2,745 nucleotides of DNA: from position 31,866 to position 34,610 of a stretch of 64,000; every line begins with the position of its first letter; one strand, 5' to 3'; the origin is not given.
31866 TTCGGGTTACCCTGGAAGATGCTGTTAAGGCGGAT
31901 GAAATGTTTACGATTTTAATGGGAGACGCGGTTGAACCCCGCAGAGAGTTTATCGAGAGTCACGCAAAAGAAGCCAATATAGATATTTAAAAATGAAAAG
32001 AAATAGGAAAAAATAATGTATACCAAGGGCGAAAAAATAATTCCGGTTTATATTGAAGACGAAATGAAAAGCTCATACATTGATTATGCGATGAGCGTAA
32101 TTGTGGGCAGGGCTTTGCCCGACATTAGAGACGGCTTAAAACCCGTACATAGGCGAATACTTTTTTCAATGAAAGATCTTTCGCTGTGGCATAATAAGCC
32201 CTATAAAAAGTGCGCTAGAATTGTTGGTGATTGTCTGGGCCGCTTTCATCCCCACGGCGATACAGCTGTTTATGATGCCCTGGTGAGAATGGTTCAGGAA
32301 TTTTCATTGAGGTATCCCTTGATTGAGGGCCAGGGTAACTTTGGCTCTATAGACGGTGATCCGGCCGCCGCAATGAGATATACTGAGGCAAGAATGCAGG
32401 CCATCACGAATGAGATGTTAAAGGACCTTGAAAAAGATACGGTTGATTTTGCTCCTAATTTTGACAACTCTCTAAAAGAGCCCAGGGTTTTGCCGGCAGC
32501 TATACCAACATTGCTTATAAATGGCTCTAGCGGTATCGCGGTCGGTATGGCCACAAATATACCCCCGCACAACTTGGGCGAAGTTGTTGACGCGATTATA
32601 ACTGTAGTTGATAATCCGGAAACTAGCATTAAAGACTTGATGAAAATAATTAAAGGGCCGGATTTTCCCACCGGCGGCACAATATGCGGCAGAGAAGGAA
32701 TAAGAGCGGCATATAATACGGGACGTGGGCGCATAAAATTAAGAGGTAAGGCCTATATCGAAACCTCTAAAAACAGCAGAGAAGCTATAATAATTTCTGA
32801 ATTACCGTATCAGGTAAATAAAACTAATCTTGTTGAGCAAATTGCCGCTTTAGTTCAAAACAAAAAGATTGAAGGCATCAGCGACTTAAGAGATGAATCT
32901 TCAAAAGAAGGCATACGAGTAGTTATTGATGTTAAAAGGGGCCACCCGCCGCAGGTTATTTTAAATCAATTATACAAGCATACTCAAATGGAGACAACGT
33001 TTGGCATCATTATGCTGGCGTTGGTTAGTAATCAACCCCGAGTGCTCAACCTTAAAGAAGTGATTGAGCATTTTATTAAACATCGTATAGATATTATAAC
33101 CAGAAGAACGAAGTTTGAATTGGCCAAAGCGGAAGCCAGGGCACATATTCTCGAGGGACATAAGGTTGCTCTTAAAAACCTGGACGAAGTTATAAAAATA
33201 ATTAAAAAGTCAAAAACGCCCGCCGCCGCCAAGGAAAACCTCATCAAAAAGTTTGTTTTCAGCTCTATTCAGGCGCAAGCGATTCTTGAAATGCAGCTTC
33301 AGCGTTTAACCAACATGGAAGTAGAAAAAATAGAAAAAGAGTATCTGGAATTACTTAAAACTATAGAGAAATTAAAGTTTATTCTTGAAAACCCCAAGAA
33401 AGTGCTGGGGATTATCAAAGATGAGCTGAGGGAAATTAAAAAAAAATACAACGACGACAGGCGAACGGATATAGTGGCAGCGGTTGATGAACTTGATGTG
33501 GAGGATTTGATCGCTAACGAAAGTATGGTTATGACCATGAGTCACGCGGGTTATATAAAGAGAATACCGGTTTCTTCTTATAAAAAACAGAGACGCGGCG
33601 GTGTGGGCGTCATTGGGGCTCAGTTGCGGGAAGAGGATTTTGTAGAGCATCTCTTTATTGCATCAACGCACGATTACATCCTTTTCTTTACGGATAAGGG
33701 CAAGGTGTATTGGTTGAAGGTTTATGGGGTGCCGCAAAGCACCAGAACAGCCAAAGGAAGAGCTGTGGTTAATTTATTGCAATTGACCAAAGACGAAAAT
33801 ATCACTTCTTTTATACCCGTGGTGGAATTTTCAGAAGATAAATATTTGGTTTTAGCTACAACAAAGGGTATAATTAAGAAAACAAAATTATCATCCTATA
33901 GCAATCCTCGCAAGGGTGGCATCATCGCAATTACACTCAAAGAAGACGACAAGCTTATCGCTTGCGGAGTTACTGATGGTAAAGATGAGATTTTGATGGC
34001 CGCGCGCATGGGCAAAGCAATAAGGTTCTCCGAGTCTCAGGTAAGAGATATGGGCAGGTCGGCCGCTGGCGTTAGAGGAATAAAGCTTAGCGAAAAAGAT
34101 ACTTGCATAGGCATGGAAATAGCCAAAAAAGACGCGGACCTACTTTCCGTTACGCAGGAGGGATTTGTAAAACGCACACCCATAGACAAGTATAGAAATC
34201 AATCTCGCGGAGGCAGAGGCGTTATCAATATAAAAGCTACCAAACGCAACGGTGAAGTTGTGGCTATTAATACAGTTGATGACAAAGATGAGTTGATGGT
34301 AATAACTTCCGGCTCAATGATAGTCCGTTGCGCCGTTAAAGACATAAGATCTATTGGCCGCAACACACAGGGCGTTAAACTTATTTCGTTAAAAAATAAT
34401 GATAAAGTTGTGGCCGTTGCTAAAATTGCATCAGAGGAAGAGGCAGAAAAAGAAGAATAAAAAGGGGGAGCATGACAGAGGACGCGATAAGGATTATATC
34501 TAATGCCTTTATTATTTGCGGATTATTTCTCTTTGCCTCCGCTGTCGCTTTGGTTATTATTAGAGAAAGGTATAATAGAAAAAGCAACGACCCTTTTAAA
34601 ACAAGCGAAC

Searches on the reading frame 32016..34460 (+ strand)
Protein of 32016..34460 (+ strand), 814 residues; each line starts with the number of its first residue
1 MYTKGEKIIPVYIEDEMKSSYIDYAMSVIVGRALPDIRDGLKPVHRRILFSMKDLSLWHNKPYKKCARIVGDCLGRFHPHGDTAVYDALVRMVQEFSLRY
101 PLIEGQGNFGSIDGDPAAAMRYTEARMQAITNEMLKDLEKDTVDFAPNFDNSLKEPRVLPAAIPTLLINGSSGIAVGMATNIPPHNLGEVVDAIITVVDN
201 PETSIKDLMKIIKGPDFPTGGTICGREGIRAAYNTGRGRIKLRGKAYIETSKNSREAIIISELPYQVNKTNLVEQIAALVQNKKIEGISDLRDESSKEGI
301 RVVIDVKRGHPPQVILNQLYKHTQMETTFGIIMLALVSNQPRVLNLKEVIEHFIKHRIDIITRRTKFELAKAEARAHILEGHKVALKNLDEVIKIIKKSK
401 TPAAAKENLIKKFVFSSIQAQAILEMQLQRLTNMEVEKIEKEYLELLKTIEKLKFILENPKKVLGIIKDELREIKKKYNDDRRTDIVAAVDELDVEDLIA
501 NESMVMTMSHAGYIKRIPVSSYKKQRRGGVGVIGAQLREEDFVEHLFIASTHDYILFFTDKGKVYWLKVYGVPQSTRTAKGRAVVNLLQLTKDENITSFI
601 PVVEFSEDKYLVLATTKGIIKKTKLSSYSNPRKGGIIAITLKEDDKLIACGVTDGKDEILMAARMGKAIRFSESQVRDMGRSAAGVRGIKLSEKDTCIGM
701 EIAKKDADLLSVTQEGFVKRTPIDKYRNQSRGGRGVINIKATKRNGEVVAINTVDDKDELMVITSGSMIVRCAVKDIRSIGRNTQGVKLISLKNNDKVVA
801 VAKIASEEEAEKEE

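Call 57: search_protein_families(library=pfam, proteins=[window:32016-34460:+], max_evalue=0.00001)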
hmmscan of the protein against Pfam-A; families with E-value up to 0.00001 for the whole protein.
window:32016-34460:+ (814 aa): 2 families
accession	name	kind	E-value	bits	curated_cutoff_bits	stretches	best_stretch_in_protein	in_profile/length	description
PF00521.26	DNA_topoisoIV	-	9.6e-171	568.8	31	1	32-471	1-431/432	DNA gyrase/topoisomerase IV, subunit A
PF03989.18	DNA_gyraseA_C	-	4.6e-80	263.3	27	6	504-549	2-47/48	DNA gyrase C-terminal domain, beta-propeller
